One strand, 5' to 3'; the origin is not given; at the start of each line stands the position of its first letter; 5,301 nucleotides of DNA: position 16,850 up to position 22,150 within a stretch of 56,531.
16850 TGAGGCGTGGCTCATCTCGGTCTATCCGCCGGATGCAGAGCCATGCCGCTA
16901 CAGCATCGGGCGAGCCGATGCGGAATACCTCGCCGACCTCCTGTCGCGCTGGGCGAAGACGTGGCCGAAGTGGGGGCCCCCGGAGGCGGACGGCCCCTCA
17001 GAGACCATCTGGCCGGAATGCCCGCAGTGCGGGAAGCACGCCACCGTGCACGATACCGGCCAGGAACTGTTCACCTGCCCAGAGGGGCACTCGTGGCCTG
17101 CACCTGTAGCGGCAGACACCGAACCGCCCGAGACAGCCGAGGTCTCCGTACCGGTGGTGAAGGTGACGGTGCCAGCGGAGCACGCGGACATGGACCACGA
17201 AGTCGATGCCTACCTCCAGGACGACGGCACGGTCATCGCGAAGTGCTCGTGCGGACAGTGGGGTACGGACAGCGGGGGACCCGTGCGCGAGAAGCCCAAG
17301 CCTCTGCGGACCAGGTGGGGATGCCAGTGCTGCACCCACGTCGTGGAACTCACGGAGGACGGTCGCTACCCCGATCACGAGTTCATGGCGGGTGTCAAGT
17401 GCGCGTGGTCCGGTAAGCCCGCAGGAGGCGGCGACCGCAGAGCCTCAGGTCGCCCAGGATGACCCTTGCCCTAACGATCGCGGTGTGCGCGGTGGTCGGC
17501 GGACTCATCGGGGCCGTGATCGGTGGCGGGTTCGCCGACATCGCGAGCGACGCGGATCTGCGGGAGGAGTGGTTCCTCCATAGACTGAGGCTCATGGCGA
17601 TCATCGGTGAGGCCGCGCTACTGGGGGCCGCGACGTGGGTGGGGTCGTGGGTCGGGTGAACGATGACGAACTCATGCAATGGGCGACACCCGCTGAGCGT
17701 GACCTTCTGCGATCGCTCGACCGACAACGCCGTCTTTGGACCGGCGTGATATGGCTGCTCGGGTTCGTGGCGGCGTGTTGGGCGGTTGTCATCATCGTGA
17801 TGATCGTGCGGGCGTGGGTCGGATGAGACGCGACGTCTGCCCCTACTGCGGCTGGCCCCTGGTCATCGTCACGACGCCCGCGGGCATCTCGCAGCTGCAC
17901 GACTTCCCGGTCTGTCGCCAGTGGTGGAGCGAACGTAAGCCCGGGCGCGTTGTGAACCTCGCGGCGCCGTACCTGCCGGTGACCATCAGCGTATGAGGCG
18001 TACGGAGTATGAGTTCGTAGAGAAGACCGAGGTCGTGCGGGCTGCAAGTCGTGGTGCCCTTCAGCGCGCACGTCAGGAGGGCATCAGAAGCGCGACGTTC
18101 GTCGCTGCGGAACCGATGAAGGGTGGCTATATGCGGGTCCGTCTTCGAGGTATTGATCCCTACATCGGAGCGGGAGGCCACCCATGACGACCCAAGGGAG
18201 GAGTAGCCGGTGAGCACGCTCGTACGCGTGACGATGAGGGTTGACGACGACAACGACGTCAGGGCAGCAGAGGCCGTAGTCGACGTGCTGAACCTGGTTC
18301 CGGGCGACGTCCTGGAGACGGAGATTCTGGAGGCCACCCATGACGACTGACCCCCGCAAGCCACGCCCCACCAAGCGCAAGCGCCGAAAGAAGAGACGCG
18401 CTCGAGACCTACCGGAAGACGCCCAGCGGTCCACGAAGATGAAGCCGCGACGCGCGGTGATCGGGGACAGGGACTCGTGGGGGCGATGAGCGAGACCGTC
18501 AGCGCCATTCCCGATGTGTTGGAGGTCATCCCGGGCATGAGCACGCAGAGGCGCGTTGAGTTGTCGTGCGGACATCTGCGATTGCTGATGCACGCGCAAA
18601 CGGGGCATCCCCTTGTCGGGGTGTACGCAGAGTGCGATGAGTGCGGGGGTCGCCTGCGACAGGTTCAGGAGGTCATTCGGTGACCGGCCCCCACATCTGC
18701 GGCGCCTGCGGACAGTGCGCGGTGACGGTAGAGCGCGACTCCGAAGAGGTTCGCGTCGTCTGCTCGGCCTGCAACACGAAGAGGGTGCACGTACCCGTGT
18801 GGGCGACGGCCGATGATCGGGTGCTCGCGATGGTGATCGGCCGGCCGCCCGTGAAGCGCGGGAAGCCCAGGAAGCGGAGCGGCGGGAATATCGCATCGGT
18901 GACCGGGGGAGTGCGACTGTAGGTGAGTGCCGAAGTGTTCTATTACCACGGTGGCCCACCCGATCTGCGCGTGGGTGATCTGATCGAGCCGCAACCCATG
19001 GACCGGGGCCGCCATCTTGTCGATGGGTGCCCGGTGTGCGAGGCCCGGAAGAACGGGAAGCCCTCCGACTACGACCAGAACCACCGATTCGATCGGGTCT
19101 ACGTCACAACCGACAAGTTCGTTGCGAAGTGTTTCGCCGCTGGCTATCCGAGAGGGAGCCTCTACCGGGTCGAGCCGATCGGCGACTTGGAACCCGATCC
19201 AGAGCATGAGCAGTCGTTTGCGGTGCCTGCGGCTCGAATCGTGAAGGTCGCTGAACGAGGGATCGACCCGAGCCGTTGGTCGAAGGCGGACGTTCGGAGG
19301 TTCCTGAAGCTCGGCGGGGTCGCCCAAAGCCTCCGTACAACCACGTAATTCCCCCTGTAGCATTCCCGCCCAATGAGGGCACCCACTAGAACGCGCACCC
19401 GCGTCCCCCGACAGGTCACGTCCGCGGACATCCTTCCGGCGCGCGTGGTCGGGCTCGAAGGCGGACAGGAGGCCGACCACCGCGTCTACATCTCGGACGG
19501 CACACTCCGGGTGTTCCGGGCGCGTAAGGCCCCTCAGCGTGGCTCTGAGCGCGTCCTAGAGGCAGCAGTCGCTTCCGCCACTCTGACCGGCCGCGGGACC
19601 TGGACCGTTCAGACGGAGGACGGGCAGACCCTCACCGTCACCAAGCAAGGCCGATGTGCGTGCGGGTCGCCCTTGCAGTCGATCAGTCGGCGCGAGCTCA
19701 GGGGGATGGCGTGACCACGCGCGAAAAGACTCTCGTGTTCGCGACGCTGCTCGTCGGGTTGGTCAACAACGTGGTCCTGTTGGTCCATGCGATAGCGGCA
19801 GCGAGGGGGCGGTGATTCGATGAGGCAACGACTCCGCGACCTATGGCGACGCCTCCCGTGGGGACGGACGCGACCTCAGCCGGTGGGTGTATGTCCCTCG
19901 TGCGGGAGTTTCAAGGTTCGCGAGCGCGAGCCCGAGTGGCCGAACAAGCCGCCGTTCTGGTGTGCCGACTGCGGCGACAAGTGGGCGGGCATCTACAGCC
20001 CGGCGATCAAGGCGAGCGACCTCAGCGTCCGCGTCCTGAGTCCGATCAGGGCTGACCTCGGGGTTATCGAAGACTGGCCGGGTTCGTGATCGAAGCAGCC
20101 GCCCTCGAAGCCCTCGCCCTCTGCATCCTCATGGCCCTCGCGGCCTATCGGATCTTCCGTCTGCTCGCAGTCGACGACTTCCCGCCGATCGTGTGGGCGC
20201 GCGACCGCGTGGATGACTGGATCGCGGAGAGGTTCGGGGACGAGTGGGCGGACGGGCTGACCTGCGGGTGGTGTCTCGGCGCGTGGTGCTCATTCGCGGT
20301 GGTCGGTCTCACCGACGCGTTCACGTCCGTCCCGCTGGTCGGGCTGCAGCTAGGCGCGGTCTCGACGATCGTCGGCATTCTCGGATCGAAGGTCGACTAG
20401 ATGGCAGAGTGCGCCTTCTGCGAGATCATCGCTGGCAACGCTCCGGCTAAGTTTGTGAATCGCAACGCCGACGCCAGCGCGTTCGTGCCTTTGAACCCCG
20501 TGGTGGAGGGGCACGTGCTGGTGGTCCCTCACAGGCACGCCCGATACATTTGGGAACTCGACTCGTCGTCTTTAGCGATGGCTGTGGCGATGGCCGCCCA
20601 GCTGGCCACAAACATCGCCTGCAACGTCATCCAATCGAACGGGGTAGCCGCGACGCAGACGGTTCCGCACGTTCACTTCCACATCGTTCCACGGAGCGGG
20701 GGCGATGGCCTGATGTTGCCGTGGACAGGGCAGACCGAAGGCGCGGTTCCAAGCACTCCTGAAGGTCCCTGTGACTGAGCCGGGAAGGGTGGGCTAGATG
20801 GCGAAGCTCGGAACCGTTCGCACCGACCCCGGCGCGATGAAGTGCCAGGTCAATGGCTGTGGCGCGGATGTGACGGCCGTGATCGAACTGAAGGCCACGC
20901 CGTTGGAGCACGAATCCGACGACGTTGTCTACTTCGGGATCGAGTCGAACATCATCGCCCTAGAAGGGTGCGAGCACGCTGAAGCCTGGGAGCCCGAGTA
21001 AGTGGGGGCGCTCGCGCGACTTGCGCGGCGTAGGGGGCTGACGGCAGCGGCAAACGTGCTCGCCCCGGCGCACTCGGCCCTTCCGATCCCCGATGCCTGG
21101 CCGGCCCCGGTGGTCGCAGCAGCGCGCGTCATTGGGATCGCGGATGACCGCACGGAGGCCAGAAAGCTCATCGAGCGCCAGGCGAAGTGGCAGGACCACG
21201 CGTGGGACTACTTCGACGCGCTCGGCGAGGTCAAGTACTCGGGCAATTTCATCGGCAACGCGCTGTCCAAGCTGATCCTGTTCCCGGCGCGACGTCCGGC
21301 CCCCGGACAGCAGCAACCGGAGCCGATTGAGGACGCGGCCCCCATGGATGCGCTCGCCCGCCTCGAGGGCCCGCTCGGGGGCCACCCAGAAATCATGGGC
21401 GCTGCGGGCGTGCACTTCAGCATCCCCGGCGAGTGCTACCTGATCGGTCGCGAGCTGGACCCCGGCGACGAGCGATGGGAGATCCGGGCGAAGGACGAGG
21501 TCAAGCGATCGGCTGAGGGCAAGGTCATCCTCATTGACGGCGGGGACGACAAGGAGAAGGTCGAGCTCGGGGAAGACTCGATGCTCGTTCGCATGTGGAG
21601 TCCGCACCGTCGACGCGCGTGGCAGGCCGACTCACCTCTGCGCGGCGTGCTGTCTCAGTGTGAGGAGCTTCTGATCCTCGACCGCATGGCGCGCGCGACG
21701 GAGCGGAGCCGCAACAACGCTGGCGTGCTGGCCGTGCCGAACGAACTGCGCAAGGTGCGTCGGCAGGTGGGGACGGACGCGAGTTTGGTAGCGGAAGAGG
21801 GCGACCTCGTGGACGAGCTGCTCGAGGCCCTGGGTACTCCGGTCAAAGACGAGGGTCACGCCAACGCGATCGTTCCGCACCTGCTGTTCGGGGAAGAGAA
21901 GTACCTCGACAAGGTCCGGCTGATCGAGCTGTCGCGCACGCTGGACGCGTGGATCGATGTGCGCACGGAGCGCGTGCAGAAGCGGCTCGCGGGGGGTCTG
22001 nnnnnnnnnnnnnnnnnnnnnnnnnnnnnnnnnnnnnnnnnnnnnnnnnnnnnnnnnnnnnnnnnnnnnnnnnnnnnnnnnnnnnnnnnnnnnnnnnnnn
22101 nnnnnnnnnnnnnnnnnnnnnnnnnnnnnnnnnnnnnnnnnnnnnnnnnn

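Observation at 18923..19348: Phage-encoded homologue of the Arr rifampin ADP-ribosyltransferase family with a CxxC insertion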

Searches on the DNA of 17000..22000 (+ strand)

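Call 7: search_dna_similar(query=window:17000-22000:+, collection=phages, mode=near, max_rows=20)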
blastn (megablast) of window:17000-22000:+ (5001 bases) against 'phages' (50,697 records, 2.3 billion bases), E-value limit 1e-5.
No match.
